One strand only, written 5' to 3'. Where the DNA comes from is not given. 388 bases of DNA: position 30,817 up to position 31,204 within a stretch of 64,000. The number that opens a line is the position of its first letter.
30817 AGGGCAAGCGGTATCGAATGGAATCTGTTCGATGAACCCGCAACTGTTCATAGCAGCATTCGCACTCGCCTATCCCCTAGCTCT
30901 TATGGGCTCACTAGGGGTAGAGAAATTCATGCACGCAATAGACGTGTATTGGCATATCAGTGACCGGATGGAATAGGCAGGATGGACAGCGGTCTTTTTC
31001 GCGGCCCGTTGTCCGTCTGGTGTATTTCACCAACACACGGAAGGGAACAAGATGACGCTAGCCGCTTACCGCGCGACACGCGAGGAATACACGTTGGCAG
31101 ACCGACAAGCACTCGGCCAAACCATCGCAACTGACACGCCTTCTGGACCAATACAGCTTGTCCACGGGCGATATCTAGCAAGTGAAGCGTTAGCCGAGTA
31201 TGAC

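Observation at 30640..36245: Family of conserved start-associated sequences, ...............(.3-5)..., preceding at least seven genes of the rightward operon, some with an upstream conserved hairpin element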

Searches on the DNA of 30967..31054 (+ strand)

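Call 55: build_rna_model(alignment_id=A1, structure=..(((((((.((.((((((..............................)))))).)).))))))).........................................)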
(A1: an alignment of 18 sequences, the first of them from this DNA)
Model R1 built from alignment A1 (18 sequences, 107 columns); structure: as given.
model positions 90; base pairs 15; branch points 0; effective number of sequences 6.16; information 0.633 bits per position. Calibrated on 0.2 Mb of random sequence (short: E-values are rough).
structure used (alignment columns):
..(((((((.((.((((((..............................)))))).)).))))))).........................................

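Call 56: search_with_rna_model(model_id=R1, sources=[window, L001, L002, L003, L004, L005, L006, L013, L021, L031, L035, L037, L041], max_evalue=1, make_alignment=true)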
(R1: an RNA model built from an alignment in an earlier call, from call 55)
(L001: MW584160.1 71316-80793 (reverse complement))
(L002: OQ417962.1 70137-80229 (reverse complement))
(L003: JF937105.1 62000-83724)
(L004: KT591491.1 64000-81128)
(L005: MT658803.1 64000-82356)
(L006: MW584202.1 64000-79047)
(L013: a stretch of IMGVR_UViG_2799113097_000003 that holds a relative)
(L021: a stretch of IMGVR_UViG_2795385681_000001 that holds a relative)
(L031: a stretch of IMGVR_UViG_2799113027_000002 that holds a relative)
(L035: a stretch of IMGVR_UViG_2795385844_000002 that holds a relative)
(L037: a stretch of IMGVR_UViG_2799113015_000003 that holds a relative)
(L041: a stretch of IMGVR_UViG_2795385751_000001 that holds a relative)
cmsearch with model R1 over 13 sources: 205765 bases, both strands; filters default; matches with E-value up to 1: 120.
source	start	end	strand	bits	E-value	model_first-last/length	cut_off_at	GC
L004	9006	9096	-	75.5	3.9e-16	1-90/90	no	0.53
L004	13130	13226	-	75.4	4e-16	1-90/90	no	0.59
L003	13379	13465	-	75.4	4e-16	1-90/90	no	0.55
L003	13917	14002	-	74.2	7.8e-16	1-90/90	no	0.53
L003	16746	16844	-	74.1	8.1e-16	1-90/90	no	0.55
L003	18166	18257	-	73.9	9.3e-16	1-90/90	no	0.5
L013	10924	11010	-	71.9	2.7e-15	1-90/90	no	0.53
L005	10495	10586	-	71.2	4e-15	1-90/90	no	0.55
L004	13817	13905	-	71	4.6e-15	1-90/90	no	0.61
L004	13488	13573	-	70.2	7.1e-15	1-90/90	no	0.52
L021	2671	2757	+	69.9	8.4e-15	1-90/90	no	0.56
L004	12501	12602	-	69.6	1e-14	1-90/90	no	0.53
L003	18721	18812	-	69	1.4e-14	1-90/90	no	0.54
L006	10256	10339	-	68.8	1.5e-14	1-90/90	no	0.58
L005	13307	13404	-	68.7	1.7e-14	1-90/90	no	0.53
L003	19446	19537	-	68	2.4e-14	1-90/90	no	0.53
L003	19202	19289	-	67.7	2.8e-14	1-90/90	no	0.55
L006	11230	11324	-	66.8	4.6e-14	1-90/90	no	0.53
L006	10910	10997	-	66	7.5e-14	1-90/90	no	0.57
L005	15953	16040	-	65.4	1e-13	1-90/90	no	0.53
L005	15240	15327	-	64.6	1.6e-13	1-90/90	no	0.53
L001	3666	3760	+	64.4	1.8e-13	1-90/90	no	0.58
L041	2136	2230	+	64.4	1.8e-13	1-90/90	no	0.58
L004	8459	8550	-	64.3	1.8e-13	1-90/90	no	0.57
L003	17079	17166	-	63.6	2.8e-13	1-90/90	no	0.56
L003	17382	17466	-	63.3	3.3e-13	1-90/90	no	0.53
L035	2121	2215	+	63.1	3.7e-13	1-90/90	no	0.56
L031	11713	11798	-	62.9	4.1e-13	1-90/90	no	0.52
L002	3899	3993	+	62.9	4.2e-13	1-90/90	no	0.55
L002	2698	2783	+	62.8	4.3e-13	1-90/90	no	0.5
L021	3586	3680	+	62.1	6.4e-13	1-90/90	no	0.54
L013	10001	10095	-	62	6.7e-13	1-90/90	no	0.56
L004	14119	14205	-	61.4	9.5e-13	1-90/90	no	0.54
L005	9950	10039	-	61.1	1.1e-12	1-90/90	no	0.58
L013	9026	9112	-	60.4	1.7e-12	1-90/90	no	0.63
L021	4465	4549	+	60.1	1.9e-12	1-90/90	no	0.59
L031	10495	10588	-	59.4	2.9e-12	1-90/90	no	0.59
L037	2730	2823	+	59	3.6e-12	1-90/90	no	0.57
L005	14925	15017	-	58.3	5.3e-12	1-90/90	no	0.57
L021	340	429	+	57.6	7.7e-12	1-90/90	no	0.51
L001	452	541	+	57.3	9.3e-12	1-90/90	no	0.51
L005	13820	13903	-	56.5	1.4e-11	1-90/90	no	0.56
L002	73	162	+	56.3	1.6e-11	1-90/90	no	0.5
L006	14015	14106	-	55.9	2e-11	1-90/90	no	0.5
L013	12992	13081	-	55.2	3e-11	1-90/90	no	0.5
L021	3913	3996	+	55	3.2e-11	1-90/90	no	0.56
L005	15600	15703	-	53.6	7e-11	1-90/90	no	0.49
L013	9685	9768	-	51.1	2.9e-10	1-90/90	no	0.58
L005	12557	12679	-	50.6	3.7e-10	1-90/90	no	0.52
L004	11493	11615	-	48.5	1.2e-09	1-90/90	no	0.53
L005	13079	13168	-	47.7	1.8e-09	1-90/90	no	0.53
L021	5545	5625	+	47.4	2.2e-09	1-90/90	no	0.57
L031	8604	8686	-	46.3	4e-09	1-90/90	no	0.57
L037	4372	4454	+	46.3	4e-09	1-90/90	no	0.57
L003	15747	15863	-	46.2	4.3e-09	1-90/90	no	0.5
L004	7379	7445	-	42.2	4e-08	3-67/90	no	0.61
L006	8423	8505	-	41.5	5.8e-08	1-90/90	no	0.55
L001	5461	5543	+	41.4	5.9e-08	1-90/90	no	0.58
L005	9406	9473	-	41.4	6.1e-08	3-67/90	no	0.59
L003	16264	16354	-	41.3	6.4e-08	1-90/90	no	0.56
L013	7831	7913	-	41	7.7e-08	1-90/90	no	0.58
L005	16259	16353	-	40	1.3e-07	1-90/90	no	0.58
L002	6078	6158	+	39.5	1.7e-07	1-90/90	no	0.59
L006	12449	12584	-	39.3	1.9e-07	1-90/90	no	0.52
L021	2126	2191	+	39.3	2e-07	3-69/90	no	0.53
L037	181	274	+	38.2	3.5e-07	1-90/90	no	0.51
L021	826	919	+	36.9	7.4e-07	1-90/90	no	0.49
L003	11713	11811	-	36.3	1e-06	1-90/90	no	0.58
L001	1984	2077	+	36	1.2e-06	1-90/90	no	0.5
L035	439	532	+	36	1.2e-06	1-90/90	no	0.5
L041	454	547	+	36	1.2e-06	1-90/90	no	0.5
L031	13550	13643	-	35.9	1.3e-06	1-90/90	no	0.49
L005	14117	14208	-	35.4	1.7e-06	1-90/90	no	0.53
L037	3056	3125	+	35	2.1e-06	1-90/90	no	0.53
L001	3993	4062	+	34.9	2.2e-06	1-90/90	no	0.51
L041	2463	2532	+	34.9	2.2e-06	1-90/90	no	0.51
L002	1296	1389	+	34.9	2.2e-06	1-90/90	no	0.5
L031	10193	10262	-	33.9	3.8e-06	1-90/90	no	0.54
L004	12016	12104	-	33.8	4e-06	1-90/90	no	0.52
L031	12279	12343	-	33.7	4.3e-06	3-69/90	no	0.55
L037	1483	1547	+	33.7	4.3e-06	3-69/90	no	0.55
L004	8115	8173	-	33.4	4.9e-06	4-57/90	no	0.63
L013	11491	11555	-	33.2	5.5e-06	3-69/90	no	0.55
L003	14576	14666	-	30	3.3e-05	1-90/90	no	0.59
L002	1972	2036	+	29.6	4.1e-05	3-69/90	no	0.55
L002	4226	4295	+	28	0.0001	1-90/90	no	0.53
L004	9657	9746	-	27.1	0.00017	1-90/90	no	0.54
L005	8767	8830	-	27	0.00017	3-67/90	no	0.64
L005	11387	11479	-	26.4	0.00024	1-90/90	no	0.6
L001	2419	2483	+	26.1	0.00028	3-69/90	no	0.54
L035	874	938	+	26.1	0.00028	3-69/90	no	0.54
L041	889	953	+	26.1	0.00028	3-69/90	no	0.54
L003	12659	12713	-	26.1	0.00029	4-57/90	no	0.62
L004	14420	14513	-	25.3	0.00045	1-90/90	no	0.55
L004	10324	10416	-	24.8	0.00058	1-90/90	no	0.61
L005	10877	10965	-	21.9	0.003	1-90/90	no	0.55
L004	6741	6805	-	20.7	0.0057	3-67/90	no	0.63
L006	13789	13880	-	20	0.0086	1-90/90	no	0.52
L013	12762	12820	-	19.7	0.01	1-90/90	no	0.49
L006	14404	14493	-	19.6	0.01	1-90/90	no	0.5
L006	14854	14907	-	16.9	0.046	1-90/90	no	0.52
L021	2192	2256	+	16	0.076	1-90/90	no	0.49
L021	584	672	+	14.9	0.14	1-90/90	no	0.49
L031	12926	12988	-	13.8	0.26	1-90/90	no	0.54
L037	838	900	+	13.7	0.28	1-90/90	no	0.54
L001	96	150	+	13.2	0.35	1-90/90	no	0.51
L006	7847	7912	-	13.1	0.39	1-90/90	no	0.48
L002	338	426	+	12.4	0.56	1-90/90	no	0.53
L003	12897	12993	-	11.8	0.81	1-90/90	no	0.59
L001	717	805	+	11.7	0.81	1-90/90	no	0.49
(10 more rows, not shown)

Alignment A2: 120 matches aligned to the model, 187 columns, each read 5' to 3' on its own strand. Consensus structure (alignment columns), stored with it:
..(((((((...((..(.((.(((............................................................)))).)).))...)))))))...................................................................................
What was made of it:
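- On Cluster M conserved repeats CR3/CR4 with stem-loops: Model R1 hits 120 sites across all of these genomes (call 56).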
